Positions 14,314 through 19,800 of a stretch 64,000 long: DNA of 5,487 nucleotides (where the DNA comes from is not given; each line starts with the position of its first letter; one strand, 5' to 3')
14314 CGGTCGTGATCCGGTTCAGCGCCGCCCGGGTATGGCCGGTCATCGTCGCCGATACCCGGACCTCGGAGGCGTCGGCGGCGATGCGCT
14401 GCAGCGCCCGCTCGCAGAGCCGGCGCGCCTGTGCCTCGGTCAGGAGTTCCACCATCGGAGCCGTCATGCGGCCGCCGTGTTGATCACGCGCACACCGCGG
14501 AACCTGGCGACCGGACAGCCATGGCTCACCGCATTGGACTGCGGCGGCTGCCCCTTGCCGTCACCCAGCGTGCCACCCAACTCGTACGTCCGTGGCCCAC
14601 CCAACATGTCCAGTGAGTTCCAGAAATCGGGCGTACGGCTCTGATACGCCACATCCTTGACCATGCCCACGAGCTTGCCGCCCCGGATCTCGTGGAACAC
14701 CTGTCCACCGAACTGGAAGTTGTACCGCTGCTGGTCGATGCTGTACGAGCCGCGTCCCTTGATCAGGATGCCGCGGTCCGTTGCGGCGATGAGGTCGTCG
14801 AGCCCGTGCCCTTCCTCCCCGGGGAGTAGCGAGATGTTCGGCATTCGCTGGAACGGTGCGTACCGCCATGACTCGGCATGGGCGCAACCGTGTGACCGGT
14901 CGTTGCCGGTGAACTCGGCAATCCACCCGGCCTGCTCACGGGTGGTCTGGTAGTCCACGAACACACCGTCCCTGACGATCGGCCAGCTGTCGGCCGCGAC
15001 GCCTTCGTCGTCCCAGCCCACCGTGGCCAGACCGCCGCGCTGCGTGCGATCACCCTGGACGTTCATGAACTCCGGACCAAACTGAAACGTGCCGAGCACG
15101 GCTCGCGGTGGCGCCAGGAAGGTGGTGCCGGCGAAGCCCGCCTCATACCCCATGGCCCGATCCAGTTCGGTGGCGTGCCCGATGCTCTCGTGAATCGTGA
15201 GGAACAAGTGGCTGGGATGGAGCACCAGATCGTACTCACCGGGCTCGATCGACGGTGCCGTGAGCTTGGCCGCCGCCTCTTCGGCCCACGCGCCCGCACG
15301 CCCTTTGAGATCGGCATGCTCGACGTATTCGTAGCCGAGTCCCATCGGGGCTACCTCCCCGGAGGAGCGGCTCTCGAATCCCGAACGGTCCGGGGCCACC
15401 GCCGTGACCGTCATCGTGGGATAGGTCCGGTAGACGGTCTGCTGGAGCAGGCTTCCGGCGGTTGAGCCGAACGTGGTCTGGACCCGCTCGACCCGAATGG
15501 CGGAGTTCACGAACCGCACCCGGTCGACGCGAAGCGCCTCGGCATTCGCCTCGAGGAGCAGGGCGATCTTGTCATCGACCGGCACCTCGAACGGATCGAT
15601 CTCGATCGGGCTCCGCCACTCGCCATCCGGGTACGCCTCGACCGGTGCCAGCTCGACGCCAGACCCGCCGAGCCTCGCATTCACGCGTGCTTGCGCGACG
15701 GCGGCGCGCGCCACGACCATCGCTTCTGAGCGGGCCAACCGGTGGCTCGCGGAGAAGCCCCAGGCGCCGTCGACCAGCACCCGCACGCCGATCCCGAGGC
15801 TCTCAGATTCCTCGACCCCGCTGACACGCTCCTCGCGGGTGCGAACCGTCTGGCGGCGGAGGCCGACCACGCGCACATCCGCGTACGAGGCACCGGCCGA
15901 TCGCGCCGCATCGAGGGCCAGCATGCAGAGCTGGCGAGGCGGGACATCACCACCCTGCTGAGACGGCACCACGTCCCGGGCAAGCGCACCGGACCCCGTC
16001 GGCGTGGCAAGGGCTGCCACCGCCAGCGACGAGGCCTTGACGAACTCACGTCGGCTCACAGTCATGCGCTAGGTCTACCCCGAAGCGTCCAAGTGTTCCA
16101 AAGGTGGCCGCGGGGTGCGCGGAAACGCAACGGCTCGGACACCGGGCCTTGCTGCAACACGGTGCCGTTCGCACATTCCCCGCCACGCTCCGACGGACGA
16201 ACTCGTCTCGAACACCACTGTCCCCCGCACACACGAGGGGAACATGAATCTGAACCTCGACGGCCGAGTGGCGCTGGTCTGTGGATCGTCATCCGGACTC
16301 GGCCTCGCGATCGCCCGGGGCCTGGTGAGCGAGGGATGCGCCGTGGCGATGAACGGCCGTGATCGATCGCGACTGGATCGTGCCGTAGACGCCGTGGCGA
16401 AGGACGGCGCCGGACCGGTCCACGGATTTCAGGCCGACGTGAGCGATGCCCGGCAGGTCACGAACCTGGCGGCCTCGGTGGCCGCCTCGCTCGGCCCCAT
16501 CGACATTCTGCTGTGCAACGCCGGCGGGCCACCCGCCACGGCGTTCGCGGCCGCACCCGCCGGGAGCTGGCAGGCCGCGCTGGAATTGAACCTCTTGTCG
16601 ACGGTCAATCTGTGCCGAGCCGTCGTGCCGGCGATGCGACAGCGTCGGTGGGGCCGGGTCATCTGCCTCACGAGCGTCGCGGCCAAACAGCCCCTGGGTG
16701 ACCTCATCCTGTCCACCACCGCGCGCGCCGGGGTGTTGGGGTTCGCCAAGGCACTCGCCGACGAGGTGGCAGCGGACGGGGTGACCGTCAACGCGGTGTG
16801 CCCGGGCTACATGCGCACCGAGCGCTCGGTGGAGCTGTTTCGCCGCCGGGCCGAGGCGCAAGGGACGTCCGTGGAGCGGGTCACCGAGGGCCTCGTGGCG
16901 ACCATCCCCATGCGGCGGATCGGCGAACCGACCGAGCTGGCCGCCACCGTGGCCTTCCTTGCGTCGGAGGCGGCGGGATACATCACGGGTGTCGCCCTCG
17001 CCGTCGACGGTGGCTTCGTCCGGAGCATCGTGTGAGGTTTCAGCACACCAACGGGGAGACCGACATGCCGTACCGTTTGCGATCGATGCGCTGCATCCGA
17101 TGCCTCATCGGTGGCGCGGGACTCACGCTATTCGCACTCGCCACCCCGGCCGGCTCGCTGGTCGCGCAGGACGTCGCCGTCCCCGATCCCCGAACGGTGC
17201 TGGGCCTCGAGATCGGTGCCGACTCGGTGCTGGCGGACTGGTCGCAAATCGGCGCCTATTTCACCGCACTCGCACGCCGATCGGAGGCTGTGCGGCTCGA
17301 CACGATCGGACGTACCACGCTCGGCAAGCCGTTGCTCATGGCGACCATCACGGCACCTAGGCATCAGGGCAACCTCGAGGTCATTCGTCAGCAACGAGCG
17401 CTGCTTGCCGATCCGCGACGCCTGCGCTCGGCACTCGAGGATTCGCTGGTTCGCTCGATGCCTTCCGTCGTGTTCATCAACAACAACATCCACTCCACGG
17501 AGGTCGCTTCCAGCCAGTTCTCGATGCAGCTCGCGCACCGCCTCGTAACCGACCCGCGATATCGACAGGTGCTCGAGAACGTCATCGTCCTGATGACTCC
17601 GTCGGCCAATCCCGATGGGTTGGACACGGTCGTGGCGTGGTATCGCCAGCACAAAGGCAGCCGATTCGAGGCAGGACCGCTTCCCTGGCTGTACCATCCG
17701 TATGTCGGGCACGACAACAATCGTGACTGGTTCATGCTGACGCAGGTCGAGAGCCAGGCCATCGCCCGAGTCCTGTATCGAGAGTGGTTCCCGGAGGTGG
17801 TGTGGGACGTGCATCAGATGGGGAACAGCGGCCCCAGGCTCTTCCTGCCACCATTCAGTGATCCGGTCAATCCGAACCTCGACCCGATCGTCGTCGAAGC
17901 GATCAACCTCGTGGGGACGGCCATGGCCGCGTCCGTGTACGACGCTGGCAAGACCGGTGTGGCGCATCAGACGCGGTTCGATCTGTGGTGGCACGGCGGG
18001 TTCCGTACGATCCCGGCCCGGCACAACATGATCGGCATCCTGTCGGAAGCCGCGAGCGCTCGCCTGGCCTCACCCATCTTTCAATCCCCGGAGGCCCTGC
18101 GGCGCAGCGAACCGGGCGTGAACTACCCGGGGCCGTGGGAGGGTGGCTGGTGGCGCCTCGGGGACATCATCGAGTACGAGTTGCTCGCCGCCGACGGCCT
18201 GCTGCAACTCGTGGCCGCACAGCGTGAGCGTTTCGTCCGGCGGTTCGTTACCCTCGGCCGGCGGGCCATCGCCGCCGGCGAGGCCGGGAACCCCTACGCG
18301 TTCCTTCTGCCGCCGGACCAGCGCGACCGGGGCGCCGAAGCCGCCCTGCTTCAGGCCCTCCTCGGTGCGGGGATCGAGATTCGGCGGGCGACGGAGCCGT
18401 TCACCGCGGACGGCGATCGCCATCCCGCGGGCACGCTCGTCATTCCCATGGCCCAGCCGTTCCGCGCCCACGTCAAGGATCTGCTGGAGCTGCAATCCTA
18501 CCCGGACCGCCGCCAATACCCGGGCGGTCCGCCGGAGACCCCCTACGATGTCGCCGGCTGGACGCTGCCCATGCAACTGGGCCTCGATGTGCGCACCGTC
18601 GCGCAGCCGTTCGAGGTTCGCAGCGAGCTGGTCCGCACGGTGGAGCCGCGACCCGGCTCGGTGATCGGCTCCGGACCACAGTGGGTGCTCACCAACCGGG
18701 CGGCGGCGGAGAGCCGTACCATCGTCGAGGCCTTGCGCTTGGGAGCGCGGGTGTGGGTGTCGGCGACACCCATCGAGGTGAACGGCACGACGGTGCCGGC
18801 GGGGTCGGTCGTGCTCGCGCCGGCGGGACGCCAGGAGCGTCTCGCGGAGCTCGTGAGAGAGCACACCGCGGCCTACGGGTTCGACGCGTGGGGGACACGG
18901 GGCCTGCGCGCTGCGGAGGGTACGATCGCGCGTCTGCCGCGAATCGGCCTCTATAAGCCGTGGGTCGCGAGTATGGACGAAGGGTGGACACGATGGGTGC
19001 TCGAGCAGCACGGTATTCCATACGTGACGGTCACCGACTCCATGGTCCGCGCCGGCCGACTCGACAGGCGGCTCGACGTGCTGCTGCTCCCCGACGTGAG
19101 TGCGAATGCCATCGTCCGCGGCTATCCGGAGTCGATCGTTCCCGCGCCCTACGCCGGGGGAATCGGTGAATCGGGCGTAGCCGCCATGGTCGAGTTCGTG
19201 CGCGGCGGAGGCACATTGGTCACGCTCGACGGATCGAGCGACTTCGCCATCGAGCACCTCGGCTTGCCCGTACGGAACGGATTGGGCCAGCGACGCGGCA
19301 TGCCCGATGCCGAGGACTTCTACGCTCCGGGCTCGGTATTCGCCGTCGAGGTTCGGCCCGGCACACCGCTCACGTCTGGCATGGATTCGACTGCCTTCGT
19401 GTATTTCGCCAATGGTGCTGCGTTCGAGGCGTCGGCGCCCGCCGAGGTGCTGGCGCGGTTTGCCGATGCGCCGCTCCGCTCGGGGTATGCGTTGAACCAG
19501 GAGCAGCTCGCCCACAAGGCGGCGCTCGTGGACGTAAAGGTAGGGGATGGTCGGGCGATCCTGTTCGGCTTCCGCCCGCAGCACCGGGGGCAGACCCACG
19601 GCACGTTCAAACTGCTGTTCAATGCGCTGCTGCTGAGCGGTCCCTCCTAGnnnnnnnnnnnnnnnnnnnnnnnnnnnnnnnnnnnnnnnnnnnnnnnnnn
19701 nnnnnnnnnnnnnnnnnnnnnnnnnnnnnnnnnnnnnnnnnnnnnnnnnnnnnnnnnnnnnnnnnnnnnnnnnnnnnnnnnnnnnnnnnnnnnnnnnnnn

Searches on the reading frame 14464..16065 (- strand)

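Call 16: search_protein_families(library=pfam, proteins=[window:14464-16065:-], max_evalue=0.001)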
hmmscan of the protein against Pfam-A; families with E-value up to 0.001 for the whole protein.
window:14464-16065:- (533 aa): 3 families
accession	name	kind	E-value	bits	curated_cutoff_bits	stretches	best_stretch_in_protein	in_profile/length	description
PF19289.4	PmbA_TldD_3rd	-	1.6e-22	80.2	22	1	275-527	1-218/220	PmbA/TldA metallopeptidase C-terminal domain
PF01523.21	PmbA_TldD_1st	-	8.3e-11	42.3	20.9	1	62-126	1-65/65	PmbA/TldA metallopeptidase domain 1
PF19290.4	PmbA_TldD_2nd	-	1.5e-08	35.5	20.9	1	157-268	2-105/109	PmbA/TldA metallopeptidase central domain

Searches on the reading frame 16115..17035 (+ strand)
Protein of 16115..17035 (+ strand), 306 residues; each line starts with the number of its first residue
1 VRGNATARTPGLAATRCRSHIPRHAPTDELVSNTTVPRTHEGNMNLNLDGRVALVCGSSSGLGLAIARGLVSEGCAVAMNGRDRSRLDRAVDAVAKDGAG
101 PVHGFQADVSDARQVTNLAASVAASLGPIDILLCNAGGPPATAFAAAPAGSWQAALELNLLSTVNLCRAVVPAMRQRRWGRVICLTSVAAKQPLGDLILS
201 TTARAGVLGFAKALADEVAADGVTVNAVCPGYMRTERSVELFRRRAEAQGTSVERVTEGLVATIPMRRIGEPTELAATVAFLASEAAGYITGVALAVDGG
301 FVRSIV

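Call 16: search_protein_families(library=pfam, proteins=[window:16115-17035:+], max_evalue=0.001)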
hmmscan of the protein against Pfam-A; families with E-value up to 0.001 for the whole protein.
window:16115-17035:+ (306 aa): 4 families
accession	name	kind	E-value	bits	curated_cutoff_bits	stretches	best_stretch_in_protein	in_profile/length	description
PF13561.12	adh_short_C2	-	4.1e-51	174.3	27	1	59-301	5-235/236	Enoyl-(Acyl carrier protein) reductase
PF00106.31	adh_short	-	8.7e-47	159.6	26.6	1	51-242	1-191/195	short chain dehydrogenase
PF08659.16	KR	-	1.1e-07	32.3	22.6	1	53-190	3-139/180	KR domain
PF13460.12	NAD_binding_10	-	0.00018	21.9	27.2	1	57-255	1-170/184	NAD(P)H-binding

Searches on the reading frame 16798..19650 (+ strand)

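Call 16: search_protein_families(library=pfam, proteins=[window:16798-19650:+], max_evalue=0.001)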
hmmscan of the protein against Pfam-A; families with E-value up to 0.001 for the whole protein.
window:16798-19650:+ (950 aa): 1 family
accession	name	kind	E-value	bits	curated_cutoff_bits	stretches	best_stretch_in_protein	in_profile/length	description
PF00246.29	Peptidase_M14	-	4.3e-16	59.8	21.6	1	154-314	4-136/286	Zinc carboxypeptidase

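Call 62: search_protein_families(library=ncbifam, proteins=[window:16798-19650:+], max_evalue=0.00001)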
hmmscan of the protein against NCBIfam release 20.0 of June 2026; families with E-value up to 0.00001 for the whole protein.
window:16798-19650:+ (950 aa): 0 families
